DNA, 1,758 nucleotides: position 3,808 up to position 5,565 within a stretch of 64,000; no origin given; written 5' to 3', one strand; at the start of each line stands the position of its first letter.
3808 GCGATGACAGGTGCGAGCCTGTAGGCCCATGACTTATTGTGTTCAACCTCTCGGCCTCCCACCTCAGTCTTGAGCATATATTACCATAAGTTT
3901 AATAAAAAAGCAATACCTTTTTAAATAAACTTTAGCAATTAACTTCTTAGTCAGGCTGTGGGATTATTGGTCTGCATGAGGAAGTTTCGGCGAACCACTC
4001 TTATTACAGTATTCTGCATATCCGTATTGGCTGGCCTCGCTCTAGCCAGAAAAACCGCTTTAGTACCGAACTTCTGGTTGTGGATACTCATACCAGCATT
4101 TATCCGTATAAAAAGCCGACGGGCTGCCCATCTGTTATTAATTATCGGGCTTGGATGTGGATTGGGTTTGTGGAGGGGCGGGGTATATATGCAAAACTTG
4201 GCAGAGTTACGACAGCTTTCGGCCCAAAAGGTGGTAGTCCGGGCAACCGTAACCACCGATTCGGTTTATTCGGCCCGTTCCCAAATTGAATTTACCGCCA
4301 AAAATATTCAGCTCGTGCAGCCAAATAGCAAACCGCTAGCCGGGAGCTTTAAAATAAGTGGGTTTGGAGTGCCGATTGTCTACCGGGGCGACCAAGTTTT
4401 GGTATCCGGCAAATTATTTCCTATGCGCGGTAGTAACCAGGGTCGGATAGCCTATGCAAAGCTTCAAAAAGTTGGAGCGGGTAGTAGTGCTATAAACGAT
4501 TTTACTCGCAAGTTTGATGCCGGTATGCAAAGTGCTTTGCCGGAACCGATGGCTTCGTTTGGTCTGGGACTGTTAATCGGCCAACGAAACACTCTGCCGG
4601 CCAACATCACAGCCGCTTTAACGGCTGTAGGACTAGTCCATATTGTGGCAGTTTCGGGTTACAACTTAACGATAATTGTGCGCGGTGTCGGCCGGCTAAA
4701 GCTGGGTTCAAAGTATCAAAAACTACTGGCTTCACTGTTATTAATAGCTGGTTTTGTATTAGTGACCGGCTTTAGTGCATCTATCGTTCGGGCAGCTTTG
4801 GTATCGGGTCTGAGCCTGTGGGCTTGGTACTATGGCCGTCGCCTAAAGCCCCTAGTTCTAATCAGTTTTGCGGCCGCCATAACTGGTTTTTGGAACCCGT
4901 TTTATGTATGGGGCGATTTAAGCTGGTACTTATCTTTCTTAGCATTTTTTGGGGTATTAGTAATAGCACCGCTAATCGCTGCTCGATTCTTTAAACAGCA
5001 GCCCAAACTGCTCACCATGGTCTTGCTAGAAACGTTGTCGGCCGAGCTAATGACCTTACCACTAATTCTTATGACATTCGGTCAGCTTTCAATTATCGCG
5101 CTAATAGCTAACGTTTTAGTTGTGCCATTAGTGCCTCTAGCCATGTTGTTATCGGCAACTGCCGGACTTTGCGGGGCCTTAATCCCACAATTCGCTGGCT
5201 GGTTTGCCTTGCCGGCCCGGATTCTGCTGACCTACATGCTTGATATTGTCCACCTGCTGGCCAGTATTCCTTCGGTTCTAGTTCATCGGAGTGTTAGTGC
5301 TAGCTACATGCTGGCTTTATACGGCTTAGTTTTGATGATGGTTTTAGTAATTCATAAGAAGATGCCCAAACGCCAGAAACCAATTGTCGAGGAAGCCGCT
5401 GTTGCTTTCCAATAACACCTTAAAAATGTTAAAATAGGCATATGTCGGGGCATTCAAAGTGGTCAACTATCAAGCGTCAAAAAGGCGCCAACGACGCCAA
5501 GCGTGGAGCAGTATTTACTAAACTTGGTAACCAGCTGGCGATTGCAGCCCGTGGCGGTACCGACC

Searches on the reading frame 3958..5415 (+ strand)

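Call 12: search_protein_families(library=pfam, proteins=[window:3958-5415:+])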
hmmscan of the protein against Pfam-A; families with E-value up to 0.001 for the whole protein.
window:3958-5415:+ (485 aa): 1 family
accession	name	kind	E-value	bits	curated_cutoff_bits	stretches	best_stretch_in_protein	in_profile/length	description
PF03772.21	Competence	-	6.5e-41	140.9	23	1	205-466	1-268/270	Competence protein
